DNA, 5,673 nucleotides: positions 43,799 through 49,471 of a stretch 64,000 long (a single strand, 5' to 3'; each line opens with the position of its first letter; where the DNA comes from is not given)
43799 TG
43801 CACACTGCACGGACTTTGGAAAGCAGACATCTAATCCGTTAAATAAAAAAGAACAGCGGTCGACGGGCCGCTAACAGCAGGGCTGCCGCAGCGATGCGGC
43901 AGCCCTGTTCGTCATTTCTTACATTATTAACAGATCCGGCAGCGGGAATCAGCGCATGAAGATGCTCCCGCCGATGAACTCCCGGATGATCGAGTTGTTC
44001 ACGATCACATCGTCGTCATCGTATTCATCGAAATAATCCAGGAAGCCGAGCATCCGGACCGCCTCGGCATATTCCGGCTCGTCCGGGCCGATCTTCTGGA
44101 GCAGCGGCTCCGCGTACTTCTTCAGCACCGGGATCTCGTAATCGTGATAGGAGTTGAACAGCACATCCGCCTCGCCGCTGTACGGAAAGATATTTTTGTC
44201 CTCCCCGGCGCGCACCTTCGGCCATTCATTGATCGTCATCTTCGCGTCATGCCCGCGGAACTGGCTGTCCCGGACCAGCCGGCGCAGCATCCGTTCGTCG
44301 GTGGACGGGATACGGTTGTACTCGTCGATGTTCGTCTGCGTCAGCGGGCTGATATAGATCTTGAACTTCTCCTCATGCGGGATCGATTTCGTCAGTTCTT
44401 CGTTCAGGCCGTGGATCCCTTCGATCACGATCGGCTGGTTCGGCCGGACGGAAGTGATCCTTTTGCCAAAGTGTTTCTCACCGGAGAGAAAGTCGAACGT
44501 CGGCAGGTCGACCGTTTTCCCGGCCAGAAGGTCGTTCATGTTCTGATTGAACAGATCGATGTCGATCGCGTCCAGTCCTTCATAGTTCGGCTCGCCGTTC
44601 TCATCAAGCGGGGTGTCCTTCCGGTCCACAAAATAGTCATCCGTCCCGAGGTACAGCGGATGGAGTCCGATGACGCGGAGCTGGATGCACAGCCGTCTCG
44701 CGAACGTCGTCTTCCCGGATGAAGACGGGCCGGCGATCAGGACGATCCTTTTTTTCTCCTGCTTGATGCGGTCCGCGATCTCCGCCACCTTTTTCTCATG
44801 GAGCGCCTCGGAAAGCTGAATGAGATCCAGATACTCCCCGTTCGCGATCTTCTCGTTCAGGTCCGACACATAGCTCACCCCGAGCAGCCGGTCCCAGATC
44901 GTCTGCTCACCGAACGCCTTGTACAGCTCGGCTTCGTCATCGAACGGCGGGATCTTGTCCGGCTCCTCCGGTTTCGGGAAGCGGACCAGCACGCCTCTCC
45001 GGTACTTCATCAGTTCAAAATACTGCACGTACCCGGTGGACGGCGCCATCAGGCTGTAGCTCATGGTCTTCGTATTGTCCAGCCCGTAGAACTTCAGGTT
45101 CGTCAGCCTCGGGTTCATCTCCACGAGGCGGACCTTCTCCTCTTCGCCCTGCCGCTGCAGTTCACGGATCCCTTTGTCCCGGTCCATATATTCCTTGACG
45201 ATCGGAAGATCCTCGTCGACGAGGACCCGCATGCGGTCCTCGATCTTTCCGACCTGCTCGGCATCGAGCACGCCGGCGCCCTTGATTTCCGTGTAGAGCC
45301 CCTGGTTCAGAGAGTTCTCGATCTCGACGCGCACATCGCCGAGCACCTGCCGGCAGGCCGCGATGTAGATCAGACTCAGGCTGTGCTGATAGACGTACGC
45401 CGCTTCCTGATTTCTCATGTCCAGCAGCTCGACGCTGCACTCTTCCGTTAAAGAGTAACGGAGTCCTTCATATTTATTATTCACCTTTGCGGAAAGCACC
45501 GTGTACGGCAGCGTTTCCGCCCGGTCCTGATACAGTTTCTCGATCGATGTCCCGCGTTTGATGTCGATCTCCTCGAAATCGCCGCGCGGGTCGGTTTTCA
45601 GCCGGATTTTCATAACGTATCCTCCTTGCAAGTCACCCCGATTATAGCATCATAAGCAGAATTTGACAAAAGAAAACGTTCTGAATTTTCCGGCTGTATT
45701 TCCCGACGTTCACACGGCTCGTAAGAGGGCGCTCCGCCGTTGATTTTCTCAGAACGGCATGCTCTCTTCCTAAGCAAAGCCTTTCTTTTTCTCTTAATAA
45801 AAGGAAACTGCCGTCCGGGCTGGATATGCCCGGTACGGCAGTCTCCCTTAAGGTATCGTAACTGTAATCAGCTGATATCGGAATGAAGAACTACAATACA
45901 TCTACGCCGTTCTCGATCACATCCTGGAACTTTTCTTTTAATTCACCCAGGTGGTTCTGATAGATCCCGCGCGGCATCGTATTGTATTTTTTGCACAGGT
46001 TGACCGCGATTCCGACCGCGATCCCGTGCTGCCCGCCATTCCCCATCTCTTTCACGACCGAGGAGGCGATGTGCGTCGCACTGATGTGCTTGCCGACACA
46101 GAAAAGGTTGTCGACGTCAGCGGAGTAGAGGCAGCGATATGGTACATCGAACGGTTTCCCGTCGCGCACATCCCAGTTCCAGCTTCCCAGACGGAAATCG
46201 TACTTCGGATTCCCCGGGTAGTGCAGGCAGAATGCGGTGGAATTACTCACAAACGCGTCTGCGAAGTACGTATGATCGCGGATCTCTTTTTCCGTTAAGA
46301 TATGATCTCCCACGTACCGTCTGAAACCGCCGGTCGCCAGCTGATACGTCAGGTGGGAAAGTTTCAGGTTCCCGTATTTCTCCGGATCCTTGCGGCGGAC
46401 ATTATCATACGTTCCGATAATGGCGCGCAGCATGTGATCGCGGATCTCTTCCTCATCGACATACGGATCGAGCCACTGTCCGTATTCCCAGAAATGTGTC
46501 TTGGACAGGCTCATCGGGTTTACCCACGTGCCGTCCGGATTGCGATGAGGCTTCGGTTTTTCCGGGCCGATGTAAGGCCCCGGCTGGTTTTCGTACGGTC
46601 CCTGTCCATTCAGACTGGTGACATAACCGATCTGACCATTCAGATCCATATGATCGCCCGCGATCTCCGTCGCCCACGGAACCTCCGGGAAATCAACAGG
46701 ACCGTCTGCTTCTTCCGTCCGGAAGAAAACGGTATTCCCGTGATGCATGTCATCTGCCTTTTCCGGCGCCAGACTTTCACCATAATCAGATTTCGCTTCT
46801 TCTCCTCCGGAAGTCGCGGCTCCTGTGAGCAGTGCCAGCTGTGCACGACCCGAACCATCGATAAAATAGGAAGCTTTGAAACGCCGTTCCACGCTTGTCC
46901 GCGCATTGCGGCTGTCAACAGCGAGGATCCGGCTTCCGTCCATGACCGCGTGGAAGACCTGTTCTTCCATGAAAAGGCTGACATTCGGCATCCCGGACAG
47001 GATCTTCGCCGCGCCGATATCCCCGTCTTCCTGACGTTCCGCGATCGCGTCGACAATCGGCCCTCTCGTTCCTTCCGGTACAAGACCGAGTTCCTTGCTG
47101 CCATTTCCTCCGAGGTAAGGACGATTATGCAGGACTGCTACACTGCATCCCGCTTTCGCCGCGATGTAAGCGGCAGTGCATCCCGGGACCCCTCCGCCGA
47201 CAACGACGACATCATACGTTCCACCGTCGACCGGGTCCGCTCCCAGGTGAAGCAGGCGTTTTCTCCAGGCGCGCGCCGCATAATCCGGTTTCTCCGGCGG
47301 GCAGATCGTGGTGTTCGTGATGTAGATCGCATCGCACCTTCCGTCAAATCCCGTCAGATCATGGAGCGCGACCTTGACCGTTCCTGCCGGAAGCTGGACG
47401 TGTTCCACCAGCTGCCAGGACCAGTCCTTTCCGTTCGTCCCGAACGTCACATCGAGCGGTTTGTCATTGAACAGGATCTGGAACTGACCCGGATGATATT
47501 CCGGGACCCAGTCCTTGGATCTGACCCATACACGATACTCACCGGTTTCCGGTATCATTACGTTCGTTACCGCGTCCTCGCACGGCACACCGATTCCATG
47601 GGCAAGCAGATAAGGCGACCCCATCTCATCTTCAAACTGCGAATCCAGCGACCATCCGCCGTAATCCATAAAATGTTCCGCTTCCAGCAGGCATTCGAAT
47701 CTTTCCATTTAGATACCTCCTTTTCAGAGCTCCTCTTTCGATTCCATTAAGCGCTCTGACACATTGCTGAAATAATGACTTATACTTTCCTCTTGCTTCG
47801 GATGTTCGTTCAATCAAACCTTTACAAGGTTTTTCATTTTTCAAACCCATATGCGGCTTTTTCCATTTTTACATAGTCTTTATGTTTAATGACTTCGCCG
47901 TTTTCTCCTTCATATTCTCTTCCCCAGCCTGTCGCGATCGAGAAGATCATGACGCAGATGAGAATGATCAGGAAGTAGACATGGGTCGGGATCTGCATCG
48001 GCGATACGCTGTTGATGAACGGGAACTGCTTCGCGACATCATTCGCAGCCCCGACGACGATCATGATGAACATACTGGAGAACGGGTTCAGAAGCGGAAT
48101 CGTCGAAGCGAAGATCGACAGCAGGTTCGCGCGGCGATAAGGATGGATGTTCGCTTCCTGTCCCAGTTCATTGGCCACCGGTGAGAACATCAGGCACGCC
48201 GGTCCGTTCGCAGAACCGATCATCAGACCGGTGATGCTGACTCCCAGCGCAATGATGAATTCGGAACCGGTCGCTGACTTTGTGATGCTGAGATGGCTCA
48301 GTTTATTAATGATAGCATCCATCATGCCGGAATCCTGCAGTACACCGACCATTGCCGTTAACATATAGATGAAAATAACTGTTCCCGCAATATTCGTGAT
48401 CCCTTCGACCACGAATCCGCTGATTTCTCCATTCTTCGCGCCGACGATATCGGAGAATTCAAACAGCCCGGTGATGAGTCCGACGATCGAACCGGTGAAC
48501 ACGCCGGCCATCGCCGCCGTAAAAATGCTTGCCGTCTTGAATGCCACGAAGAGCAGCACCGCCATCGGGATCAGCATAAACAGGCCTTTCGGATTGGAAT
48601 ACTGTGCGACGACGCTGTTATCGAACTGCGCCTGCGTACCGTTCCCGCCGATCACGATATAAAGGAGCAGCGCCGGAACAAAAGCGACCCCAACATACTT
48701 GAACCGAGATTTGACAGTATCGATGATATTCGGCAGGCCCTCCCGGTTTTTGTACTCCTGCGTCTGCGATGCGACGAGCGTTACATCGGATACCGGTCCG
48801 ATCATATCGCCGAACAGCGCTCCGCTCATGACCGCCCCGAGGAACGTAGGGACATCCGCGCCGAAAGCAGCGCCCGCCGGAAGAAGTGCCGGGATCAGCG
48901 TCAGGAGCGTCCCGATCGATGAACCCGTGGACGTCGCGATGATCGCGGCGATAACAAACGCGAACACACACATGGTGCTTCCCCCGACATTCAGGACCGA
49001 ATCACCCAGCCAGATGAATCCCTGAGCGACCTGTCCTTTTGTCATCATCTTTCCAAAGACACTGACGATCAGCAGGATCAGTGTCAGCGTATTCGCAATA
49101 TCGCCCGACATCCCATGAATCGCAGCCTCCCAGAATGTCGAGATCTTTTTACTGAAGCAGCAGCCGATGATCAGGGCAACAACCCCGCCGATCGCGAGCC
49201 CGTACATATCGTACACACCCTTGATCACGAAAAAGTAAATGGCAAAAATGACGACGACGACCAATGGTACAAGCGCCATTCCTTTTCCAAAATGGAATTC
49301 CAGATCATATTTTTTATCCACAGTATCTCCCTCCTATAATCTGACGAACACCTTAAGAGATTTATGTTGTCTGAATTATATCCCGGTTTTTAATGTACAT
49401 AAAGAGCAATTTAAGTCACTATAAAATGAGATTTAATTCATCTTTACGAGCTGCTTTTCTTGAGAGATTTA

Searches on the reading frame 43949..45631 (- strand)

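Call 59: search_protein_families(library=pfam, proteins=[window:43949-45631:-], max_evalue=0.00001)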
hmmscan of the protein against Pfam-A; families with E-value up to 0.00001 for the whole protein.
window:43949-45631:- (560 aa): 1 family
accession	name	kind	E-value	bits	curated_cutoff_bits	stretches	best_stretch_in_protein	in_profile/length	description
PF00485.24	PRK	-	2e-14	54.3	22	1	297-498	2-193/196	Phosphoribulokinase / Uridine kinase family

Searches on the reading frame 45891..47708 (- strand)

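Call 59: search_protein_families(library=pfam, proteins=[window:45891-47708:-], max_evalue=0.00001)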
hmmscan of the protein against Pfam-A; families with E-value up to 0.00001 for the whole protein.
window:45891-47708:- (605 aa): 3 families
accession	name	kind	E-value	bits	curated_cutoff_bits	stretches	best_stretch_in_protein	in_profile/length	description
PF12831.13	FAD_oxidored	-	7.5e-47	161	27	1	166-585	1-410/416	FAD dependent oxidoreductase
PF01266.30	DAO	-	1.7e-07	31.6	27.9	1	166-217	1-55/353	FAD dependent oxidoreductase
PF13450.12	NAD_binding_8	-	5.7e-06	27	21.9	0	169-204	1-36/68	NAD(P)-binding Rossmann-like domain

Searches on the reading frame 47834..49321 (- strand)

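Call 59: search_protein_families(library=pfam, proteins=[window:47834-49321:-], max_evalue=0.00001)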
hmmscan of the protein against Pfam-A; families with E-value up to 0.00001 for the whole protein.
window:47834-49321:- (495 aa): 2 families
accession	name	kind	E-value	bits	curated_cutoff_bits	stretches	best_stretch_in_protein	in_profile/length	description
PF03600.22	CitMHS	-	4.5e-07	29.7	31.9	0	47-368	13-301/336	Citrate transporter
PF03553.21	Na_H_antiporter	-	2.9e-06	27.2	23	0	15-187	97-270/303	Na+/H+ antiporter family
